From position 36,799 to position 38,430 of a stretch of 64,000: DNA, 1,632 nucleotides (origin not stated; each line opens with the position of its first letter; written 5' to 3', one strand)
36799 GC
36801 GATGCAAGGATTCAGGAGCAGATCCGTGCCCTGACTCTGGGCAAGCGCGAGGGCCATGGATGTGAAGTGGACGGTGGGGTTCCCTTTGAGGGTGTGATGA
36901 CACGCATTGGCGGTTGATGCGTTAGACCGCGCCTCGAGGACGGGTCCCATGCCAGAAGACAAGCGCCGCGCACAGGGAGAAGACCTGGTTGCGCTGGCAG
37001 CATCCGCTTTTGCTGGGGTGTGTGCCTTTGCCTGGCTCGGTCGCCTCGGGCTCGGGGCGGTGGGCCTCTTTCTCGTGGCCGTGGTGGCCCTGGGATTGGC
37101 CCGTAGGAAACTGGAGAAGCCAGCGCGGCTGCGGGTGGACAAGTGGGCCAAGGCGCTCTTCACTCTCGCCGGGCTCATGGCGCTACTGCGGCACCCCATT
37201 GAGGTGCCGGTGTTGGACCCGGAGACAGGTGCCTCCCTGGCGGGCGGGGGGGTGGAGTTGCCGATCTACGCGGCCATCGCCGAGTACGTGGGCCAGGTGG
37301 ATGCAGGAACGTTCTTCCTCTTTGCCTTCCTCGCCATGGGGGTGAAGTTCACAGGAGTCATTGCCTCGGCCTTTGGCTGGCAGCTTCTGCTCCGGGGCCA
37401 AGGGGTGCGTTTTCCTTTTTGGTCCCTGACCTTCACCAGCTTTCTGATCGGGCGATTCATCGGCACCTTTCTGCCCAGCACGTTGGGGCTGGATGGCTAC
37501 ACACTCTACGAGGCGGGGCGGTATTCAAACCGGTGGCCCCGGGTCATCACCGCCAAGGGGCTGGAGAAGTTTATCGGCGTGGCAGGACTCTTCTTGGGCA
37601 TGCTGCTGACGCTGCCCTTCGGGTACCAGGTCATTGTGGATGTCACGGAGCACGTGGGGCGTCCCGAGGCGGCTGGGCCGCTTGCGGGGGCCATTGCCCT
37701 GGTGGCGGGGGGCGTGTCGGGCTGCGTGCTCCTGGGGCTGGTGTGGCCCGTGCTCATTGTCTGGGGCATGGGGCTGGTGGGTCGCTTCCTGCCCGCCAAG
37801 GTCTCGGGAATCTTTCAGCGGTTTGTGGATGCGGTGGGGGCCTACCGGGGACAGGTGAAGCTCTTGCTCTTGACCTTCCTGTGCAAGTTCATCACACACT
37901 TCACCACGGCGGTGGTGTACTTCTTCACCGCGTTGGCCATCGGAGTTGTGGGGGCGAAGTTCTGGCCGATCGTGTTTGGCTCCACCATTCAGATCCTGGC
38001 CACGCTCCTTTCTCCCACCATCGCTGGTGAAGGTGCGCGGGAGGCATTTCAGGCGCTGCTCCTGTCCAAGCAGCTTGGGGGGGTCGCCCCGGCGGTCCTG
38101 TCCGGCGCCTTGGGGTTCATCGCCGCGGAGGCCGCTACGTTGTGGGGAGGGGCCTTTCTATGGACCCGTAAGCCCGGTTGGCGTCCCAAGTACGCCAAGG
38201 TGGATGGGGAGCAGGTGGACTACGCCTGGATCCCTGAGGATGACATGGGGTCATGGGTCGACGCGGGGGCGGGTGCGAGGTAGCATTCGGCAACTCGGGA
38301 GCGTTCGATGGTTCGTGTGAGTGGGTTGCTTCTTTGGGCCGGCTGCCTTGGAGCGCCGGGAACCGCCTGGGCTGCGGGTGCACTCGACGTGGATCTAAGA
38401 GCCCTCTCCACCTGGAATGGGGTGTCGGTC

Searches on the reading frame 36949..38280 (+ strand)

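Call 72: search_protein_families(library=pfam, proteins=[window:36949-38280:+], max_evalue=0.0001)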
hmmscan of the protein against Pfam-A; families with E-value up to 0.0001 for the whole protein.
window:36949-38280:+ (444 aa): 1 family
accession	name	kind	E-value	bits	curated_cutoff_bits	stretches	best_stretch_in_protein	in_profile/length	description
PF03706.18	LPG_synthase_TM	-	9.9e-13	48.6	33.4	1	122-387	36-287/302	Lysylphosphatidylglycerol synthase TM region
